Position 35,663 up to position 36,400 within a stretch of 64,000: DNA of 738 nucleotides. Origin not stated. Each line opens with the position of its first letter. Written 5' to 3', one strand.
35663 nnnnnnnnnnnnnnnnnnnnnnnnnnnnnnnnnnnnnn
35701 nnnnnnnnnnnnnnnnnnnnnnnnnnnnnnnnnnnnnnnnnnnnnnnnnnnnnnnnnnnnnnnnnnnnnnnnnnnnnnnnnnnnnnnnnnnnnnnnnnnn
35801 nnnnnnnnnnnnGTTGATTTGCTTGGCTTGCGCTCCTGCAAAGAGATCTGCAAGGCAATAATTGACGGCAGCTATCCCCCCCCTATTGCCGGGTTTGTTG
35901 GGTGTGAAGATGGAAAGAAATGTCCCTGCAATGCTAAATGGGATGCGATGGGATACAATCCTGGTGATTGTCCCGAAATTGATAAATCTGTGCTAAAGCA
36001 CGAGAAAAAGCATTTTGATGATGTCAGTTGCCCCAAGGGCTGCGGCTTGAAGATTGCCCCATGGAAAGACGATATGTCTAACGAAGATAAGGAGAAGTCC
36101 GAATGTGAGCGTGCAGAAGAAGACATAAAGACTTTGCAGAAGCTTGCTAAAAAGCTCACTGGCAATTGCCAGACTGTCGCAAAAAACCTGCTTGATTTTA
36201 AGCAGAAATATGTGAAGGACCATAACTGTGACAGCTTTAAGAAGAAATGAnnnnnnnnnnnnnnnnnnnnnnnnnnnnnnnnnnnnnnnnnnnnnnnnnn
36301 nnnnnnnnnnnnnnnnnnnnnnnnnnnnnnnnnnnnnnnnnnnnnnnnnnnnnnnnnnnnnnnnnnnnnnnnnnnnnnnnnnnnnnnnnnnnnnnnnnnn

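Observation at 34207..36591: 5'-truncated, frameshifted rhs gene ending in a novel Cys-rich HExxH tip, translationally coupled to a lipoprotein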

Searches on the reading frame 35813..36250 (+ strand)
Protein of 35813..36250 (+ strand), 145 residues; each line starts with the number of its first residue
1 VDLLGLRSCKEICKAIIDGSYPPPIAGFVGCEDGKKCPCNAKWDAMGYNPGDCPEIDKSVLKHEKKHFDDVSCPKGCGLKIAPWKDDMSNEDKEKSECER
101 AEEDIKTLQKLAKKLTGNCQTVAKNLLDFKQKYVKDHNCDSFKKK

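Call 6: search_protein_families(library=pfam, proteins=[window:35813-36250:+], max_evalue=1)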
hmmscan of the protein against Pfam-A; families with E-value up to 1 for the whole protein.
window:35813-36250:+ (145 aa): 0 families

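Call 7: search_protein_families(library=ncbifam, proteins=[window:35813-36250:+], max_evalue=1)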
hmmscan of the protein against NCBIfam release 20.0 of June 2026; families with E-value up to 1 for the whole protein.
window:35813-36250:+ (145 aa): 0 families

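Call 10: find_homologous_proteins(query=window:35813-36247:+, max_evalue=0.01)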
Query window:35813-36247:+ (145 aa): 2 proteins with E <= 0.01 among 11 candidates.
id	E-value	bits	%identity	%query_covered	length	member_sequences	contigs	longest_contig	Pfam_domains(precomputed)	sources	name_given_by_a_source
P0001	4.8e-39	152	99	50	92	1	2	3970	-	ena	-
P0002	1.3e-29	121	73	52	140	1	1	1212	-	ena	-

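Call 11: search_solved_structures(query=window:35813-36247:+, max_evalue=10)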
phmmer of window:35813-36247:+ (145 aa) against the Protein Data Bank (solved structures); distinct sequences matched with E-value up to 10: 8.
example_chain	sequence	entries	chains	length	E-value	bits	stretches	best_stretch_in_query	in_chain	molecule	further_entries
7yi8_B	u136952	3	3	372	0.12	15.6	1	81-138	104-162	MT-a70 family protein | mRNA m(6)A methyltransferase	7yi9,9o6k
8xyl_A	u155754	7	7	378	0.12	15.6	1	81-138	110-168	MT-a70 family protein | mRNA m(6)A methyltransferase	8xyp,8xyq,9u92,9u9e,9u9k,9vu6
8xyx_A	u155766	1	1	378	0.12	15.6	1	81-138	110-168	MT-a70 family protein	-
1wcf_A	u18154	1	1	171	1.6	11.9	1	40-100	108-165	INORGANIC PYROPHOSPHATASE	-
1sxv_A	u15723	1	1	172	1.6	11.9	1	40-100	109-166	Inorganic pyrophosphatase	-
4z70_A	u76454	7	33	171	1.6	11.9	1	40-100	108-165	Inorganic pyrophosphatase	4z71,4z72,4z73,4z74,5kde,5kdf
2uxs_A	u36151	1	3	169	1.6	11.9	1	40-100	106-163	INORGANIC PYROPHOSPHATASE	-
6fl0_A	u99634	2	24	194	2.8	11.1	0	77-122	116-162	membrane attack complex assembly inhibitor BGA71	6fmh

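Call 15: find_encoding_contigs(protein=P0001, flank=10000)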
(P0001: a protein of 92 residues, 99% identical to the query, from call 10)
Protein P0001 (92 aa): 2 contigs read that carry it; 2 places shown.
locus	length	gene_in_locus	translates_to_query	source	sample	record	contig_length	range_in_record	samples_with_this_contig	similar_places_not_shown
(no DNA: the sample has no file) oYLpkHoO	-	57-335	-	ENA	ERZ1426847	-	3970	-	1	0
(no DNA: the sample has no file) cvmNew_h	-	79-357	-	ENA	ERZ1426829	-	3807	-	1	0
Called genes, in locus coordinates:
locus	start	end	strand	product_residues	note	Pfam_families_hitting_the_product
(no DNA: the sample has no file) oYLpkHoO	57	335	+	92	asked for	-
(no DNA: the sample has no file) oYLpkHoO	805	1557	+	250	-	PF00484:Pro_CA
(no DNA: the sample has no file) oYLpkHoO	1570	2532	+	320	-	PF03741:TerC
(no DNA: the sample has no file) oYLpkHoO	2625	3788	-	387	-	PF00158:Sigma54_activat, PF14532:Sigma54_activ_2, PF07728:AAA_5 (weak), PF25601:AAA_lid_14, PF02954:HTH_8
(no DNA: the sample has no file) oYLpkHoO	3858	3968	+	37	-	?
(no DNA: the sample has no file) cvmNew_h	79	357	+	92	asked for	-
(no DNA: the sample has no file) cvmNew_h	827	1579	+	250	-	PF00484:Pro_CA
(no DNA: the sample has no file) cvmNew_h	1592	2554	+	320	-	PF03741:TerC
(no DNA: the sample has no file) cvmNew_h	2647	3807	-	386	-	?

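Call 16: find_encoding_contigs(protein=P0002, flank=10000)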
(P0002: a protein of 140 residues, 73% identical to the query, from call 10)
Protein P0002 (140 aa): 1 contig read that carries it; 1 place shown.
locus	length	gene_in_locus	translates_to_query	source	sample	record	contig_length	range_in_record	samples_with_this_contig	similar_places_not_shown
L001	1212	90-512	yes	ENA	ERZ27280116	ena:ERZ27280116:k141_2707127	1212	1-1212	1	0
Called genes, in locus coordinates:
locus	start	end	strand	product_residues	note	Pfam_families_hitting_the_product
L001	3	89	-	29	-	?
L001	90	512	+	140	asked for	-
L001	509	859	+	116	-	-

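Call 27: search_protein_representatives(protein=window:35813-36247:+)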
Query: 145 residues. Proteins with E-value up to 0.001 (for the whole library): 95; up to 1e-10: 20; up to 1e-30: 1. The best 95 are listed.
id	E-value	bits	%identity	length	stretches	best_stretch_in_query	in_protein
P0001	1.5e-39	151.7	99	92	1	74-145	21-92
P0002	4.1e-30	121.1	67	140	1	58-145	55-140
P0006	8.9e-30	120.0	53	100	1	46-144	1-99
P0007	2.0e-27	112.4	45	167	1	2-139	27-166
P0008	7.8e-15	71.4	38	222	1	6-134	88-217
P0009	3.7e-14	69.2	37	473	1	8-135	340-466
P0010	3.8e-14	69.2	40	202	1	7-128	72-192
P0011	5.8e-13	65.3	39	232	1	7-138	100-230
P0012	6.3e-13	65.2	40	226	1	5-139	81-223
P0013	1.0e-12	64.5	36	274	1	6-131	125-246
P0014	1.1e-12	64.4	37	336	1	8-136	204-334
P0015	6.0e-12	62.1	35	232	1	25-128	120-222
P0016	6.3e-12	62.0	34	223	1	8-145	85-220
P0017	1.2e-11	61.1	36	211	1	8-139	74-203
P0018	1.9e-11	60.4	36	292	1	8-129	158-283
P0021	3.4e-11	59.6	36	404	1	2-136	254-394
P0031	3.7e-09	53.0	33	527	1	8-133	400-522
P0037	1.9e-08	50.7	32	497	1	8-123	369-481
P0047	2.9e-07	46.8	31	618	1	8-139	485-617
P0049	5.4e-07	45.9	35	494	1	8-141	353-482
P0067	1.6e-05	41.2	28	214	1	8-139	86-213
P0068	1.8e-05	41.0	41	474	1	9-102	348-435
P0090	2.6e-04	37.2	30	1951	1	8-140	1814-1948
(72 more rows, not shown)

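Call 35: search_protein_families(library=pfam, alignment_id=A1, max_evalue=1)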
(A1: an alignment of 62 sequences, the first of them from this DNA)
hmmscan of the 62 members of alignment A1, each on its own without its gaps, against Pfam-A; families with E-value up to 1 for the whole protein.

A. member 1, seq(145 aa): 0 families

B. families by the number of members that match (of 62 scanned): 19 families
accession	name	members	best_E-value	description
PF14697.11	Fer4_21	1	0.016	4Fe-4S dicluster domain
PF06364.17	DUF1068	1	0.016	Protein of unknown function (DUF1068)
PF21363.3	TRAF3_RING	1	0.019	TNF receptor-associated factor 2/3/5, RING domain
PF23626.1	CCD_aECM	1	0.054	aECM cysteine-cradle domain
PF02704.19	GASA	1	0.059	Gibberellin regulated protein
PF09526.16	DUF2387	1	0.072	Probable metal-binding protein (DUF2387)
PF24708.1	Lip_C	1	0.075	Lipase-like, C-terminal domain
PF10200.14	Ndufs5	1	0.078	NADH:ubiquinone oxidoreductase, NDUFS5-15kDa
PF00161.24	RIP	1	0.082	Ribosome inactivating protein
PF21204.3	Ebp1_C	1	0.091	Ell binding protein Ebp1, C-terminal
PF25829.1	DUF7953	1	0.11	Domain of unknown function (DUF7953)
PF10653.15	Phage-A118_gp45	1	0.11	Protein gp45 of Bacteriophage A118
PF23831.1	DUF7201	1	0.13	Coiled-coil region of unknown function (DUF7201)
PF22466.2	PSF3_N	1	0.19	PSF3 N-terminal domain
PF06412.16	TraD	1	0.2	Conjugal transfer protein TraD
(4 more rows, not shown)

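Call 36: search_solved_structures(query=A1, max_evalue=10)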
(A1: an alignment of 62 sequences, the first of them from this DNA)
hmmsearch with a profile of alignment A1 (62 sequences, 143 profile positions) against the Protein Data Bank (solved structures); distinct sequences matched with E-value up to 10: 1.
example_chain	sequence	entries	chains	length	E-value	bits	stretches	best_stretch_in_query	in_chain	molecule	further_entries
6z26_A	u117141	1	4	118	1.5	12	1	87-135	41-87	Spindle assembly abnormal protein 6 homolog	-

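Call 46: predict_structure(alignment_id=A2)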
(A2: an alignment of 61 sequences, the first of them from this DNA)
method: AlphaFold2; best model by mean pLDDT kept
length: 145 residues; sequences in the alignment: 61
mean_pLDDT: 95.4   pTM: 0.87
mean pLDDT of the five models: 95.4, 95.0, 94.9, 94.8, 94.8
residues with pLDDT >= 90: 130; 70-90: 12; 50-70: 3; < 50: 0
segments of 3 or more residues with pLDDT < 50: none
pLDDT, mean of each block of 10 residues (from residue 1): 81 96 92 98 97 98 98 97 98 97 98 98 98 96 81
secondary structure, 60 per line:
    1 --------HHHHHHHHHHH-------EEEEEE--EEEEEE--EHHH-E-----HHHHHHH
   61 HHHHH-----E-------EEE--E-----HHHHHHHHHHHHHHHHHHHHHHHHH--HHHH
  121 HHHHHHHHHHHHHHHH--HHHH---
elements in order: H9-19 E27-32 E35-40 H54-65 E79-81 H90-114 H117-136 H139-142

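Call 54: fold_search(model_id=the predicted structure, library=pdb)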
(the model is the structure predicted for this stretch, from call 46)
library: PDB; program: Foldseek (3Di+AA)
matches with E <= 10: 154; with E <= 0.001: 0
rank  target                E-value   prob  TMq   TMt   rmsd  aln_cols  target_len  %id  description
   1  5jbr_A                1.0e+00  0.47  0.29  0.29   9.3        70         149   17  Crystal structure of uncharacterized protein Bcav_2135 from Beutenbergia cavernae (released 2016-04-20)
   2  7y6f_C                1.1e+00  0.38  0.34  0.31  11.1        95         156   10  Cryo-EM structure of Apo form of ScBfr (released 2023-07-05)
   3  3q4n_B                1.3e+00  0.30  0.35  0.29  11.1       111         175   15  Crystal structure of hypothetical protein MJ0754 from Methanococcus jannaschii DSM 2661 (released 2011-05-18)
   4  6f1e_A                1.4e+00  0.30  0.35  0.36   7.9       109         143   12  Crystal structure of olive flounder [Paralichthys olivaceus] interferon gamma at 2.3 Angstrom resolution (released 2018-05-23)
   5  3q4r                  1.4e+00  0.44  0.34  0.29   4.9        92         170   16  Crystal Structure of a deletion mutant(11-185) of hypothetical protein MJ0754 with Zn2+ (released 2011-05-18)
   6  5xx9_B                1.4e+00  0.25  0.33  0.31  10.6        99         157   14  Crystal structure of Bacterioferritin (released 2018-07-11)
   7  8jax_B                1.5e+00  0.25  0.33  0.30  10.8        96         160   12  Cryo-EM structure of Holo form of ScBfr with O symmetry (released 2023-08-02)
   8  8w1e_G                1.6e+00  0.23  0.33  0.29  11.8       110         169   11  Crystal Structure of DPS-like protein PA4880 from Pseudomonas aeruginosa (dodecamer) (released 2024-05-29)
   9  5fej_B                1.7e+00  0.11  0.27  0.28  14.2       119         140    6  CopM in the Cu(I)-bound form (released 2016-09-07)
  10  5xx9_E                1.8e+00  0.23  0.33  0.30  10.6        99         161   14  Crystal structure of Bacterioferritin (released 2018-07-11)
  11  2vzb_A                1.9e+00  0.18  0.31  0.27  11.3       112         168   12  A Dodecameric Thioferritin in the Bacterial Domain, Characterization of the Bacterioferritin-Related Protein from Bact (released 2009-11-17)
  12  8w1d                  2.2e+00  0.54  0.34  0.33   3.5        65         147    9  CRYSTAL STRUCTURE OF DPS-LIKE PROTEIN PA4880 FROM PSEUDOMONAS AERUGINOSA (DIMERIC FORM) (released 2024-05-29)
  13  1sof_A                2.2e+00  0.18  0.32  0.30  11.0       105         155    8  Crystal structure of the azotobacter vinelandii bacterioferritin at 2.6 A resolution (released 2005-04-05)
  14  5xx9_A                2.5e+00  0.18  0.33  0.30  10.6        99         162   14  Crystal structure of Bacterioferritin (released 2018-07-11)
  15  5jbr_B                2.5e+00  0.16  0.28  0.29  11.3        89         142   15  Crystal structure of uncharacterized protein Bcav_2135 from Beutenbergia cavernae (released 2016-04-20)
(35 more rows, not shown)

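Call 56: find_homologous_proteins(query=A2, max_evalue=0.001)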
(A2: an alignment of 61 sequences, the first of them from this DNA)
Query A2 (61 sequences) (145 aa, profile of the alignment): 7 proteins with E <= 0.001 among 492 candidates.
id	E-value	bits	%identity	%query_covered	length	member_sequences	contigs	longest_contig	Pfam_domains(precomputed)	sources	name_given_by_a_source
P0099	7.3e-34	135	35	88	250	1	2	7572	-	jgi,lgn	jgi:hypothetical protein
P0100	8.1e-33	131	37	94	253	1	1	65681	-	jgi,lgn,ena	-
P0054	1.5e-29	121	31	95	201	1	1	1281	-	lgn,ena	-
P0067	5.6e-29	119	26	88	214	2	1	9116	-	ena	-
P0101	8.1e-28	115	28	88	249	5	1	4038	PF25023.2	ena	-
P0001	4.5e-6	45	99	50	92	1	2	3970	-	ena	-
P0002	4.3e-5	41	73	52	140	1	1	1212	-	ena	-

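Call 57: find_encoding_contigs(protein=P0100, flank=6000, max_places=2)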
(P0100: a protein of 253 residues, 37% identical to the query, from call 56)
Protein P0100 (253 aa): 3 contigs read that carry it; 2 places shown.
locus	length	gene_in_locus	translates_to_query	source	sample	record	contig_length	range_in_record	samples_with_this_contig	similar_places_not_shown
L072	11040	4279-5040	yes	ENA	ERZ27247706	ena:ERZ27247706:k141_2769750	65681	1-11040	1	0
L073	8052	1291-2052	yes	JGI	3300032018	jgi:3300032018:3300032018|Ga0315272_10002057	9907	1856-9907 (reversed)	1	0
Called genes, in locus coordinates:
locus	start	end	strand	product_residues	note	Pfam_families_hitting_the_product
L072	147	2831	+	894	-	PF21783:YNCE (faint), PF24814:WD40_Prp19 (faint), PF02239:Cytochrom_D1 (faint), PF10282:Lactonase (weak), PF25174:Beta-prop_THOC3 (weak), PF04185:Phosphoesterase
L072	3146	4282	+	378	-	-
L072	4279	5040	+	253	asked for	-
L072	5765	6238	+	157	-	-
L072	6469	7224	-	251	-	-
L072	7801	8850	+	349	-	PF03462:PCRF, PF00472:RF-1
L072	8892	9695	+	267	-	PF00218:IGPS, PF01070:FMN_dh (weak)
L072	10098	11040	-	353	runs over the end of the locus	PF13349:DUF4097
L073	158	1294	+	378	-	-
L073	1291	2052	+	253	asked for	-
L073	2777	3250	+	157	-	-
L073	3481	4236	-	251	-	-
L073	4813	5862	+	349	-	PF03462:PCRF, PF00472:RF-1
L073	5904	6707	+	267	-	PF00218:IGPS, PF01070:FMN_dh (weak)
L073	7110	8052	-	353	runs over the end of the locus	PF13349:DUF4097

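Call 58: find_encoding_contigs(protein=P0099, flank=6000, max_places=2)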
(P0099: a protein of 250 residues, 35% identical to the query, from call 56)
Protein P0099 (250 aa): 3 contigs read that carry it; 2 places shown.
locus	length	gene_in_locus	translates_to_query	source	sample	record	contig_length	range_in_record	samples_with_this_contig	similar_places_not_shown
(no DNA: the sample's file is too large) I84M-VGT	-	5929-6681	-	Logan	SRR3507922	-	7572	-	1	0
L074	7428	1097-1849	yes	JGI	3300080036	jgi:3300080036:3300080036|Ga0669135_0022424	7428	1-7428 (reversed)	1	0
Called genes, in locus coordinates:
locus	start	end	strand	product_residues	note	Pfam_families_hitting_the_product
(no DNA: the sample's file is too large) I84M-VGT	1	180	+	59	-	?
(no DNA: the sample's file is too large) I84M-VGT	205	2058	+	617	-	PF13699:eCIS_core, PF00085:Thioredoxin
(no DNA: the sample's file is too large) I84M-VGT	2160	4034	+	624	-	PF13699:eCIS_core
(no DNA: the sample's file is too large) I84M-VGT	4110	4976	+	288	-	-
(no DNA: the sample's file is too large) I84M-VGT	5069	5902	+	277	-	-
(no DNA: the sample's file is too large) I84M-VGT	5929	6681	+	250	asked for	-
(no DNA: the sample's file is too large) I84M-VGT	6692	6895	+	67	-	-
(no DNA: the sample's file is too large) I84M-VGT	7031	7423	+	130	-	-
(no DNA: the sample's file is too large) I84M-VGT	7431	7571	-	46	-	?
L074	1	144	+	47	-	?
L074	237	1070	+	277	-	-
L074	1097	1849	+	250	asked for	-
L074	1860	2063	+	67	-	-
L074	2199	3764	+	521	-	PF13699:eCIS_core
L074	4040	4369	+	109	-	-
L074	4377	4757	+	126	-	PF04965:GPW_gp25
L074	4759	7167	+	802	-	-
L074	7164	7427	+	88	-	?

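Call 59: find_encoding_contigs(protein=P0067, flank=6000, max_places=2)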
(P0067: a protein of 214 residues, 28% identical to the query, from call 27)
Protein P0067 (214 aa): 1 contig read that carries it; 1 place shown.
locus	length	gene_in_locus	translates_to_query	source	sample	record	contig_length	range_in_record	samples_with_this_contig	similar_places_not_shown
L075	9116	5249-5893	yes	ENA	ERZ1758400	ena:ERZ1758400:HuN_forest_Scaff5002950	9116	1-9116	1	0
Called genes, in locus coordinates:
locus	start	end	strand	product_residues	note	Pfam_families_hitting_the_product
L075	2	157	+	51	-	?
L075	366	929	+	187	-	-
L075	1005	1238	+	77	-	-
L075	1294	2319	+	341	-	PF13369:Transglut_core2 (weak)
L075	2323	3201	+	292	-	-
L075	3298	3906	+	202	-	PF23598:LRR_14 (weak)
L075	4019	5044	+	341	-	PF13369:Transglut_core2 (weak)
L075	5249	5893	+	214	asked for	-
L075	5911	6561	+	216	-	-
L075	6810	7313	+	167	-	PF13384:HTH_23 (faint)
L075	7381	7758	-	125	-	PF13291:ACT_4 (weak)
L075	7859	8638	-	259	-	PF02585:PIG-L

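Call 67: search_protein_families(library=pfam, proteins=[L074:1860-2060:+, L075:5911-6558:+, L001:509-856:+, L072:5765-6235:+], max_evalue=10)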
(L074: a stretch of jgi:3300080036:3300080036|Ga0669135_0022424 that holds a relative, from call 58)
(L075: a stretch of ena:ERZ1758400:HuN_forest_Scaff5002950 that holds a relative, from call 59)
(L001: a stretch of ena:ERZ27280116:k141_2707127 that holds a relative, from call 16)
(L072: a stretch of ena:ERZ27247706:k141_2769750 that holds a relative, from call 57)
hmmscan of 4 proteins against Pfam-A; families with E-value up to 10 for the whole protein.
L074:1860-2060:+ (67 aa): 0 families

L075:5911-6558:+ (216 aa): 0 families

L001:509-856:+ (116 aa): 0 families

L072:5765-6235:+ (157 aa): 1 family
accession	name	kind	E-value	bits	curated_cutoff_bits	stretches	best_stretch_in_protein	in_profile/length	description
PF02118.27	Srg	-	0.13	12.3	22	1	4-35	30-62/275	Srg family chemoreceptor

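Call 83: search_protein_families(library=pfam, alignment_id=A6, max_evalue=0.001)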
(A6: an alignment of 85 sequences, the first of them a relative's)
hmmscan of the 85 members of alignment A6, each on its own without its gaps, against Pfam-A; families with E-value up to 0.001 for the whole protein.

A. member 1, P0007 (167 aa): 0 families

B. families by the number of members that match (of 85 scanned): 5 families
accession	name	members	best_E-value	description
PF13699.11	eCIS_core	8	2.8e-53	eCIS core domain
PF05593.20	RHS_repeat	5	6.6e-21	RHS Repeat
PF03527.20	RHS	2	3.7e-06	RHS protein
PF25023.1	TEN_YD-shell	1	4.1e-06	Teneurin YD-shell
PF12930.12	DUF3836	1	5.7e-06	Family of unknown function (DUF3836)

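Call 89: list_cluster_members(proteins=[P0090, P0047, P0031, P0037, P0021, P0009, P0010, P0016, P0049, P0068])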
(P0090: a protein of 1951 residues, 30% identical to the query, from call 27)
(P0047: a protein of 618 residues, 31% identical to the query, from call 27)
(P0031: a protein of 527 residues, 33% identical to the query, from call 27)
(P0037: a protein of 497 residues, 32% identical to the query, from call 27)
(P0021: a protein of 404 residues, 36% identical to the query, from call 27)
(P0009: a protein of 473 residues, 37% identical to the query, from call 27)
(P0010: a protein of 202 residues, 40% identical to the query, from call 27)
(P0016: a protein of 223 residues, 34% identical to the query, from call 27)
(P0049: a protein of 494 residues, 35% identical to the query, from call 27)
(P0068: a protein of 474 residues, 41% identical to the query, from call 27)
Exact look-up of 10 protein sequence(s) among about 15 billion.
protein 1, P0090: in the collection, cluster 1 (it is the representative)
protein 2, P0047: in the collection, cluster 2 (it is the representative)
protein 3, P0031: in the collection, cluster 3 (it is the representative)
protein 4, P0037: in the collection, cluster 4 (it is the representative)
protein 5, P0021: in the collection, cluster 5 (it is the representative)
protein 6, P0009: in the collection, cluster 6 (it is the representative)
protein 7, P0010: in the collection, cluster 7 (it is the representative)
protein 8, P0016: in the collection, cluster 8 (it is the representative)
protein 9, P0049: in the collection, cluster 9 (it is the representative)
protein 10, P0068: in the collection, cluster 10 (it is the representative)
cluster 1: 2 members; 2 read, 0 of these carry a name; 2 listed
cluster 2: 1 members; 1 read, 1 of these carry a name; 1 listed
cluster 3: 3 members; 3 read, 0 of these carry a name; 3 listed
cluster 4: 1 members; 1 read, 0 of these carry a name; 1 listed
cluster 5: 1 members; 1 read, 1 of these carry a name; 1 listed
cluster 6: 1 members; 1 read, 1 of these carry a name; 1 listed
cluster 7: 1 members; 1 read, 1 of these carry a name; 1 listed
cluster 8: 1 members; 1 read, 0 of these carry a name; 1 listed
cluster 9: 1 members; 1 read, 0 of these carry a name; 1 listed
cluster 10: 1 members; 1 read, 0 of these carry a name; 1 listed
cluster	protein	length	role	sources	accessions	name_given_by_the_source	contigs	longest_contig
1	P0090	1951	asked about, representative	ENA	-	-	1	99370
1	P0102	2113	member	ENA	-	-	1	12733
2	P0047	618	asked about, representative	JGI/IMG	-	RHS repeat-associated protein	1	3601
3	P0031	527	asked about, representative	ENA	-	-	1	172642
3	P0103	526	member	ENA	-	-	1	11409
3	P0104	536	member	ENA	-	-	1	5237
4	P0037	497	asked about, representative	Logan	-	-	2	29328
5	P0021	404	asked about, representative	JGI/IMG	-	RHS repeat-associated protein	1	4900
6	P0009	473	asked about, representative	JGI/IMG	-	RHS repeat-associated protein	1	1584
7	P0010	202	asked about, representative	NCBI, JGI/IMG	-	hypothetical protein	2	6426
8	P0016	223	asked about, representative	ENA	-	-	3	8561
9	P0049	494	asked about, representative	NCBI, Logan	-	-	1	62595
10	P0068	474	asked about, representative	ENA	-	-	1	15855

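Call 90: search_protein_families(library=ncbifam, alignment_id=A2, max_evalue=0.1)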
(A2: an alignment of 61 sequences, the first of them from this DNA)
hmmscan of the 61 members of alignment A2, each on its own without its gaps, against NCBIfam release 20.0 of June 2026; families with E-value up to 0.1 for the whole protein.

A. member 1, seq(145 aa): 0 families

B. families by the number of members that match (of 61 scanned): 8 families
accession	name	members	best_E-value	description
NF001669.0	PRK00432.1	2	0.048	30S ribosomal protein S27ae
NF041202.1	StoA_CxxC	1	0.0048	endospore biogenesis thiol-disulfide oxidoreductase StoA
TIGR02285.1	TIGR02285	1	0.015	TIGR02285 family protein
NF049929.1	TransRepsrRacR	1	0.015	DNA-binding transcriptional repressor RacR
TIGR03696.1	Rhs_assc_core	1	0.037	RHS repeat-associated core domain-containing protein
TIGR01994.1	SUF_scaf_2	1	0.058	Fe-S cluster assembly sulfur transfer protein SufU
NF011063.0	PRK14494.1-2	1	0.086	putative molybdopterin-guanine dinucleotide biosynthesis protein MobB/FeS domain-containing protein protein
NF005606.0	PRK07352.1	1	0.089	F0F1 ATP synthase subunit B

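Call 96: find_related_loci(query=A7, collection=metagenome_contigs, flank=6000)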
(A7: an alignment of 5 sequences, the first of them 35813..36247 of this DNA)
Query A7 (145 aa) in metagenome_contigs; peptide patterns used: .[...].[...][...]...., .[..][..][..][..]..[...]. (x = any residue, [..] = any of these).
470 stretches matched a pattern; 2 encode a relative of the query (tblastn E <= 1e-3); 2 distinct loci.
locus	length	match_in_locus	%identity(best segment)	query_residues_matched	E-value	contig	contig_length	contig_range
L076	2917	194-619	47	1-140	1e-35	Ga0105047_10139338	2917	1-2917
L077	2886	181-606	46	1-140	7e-35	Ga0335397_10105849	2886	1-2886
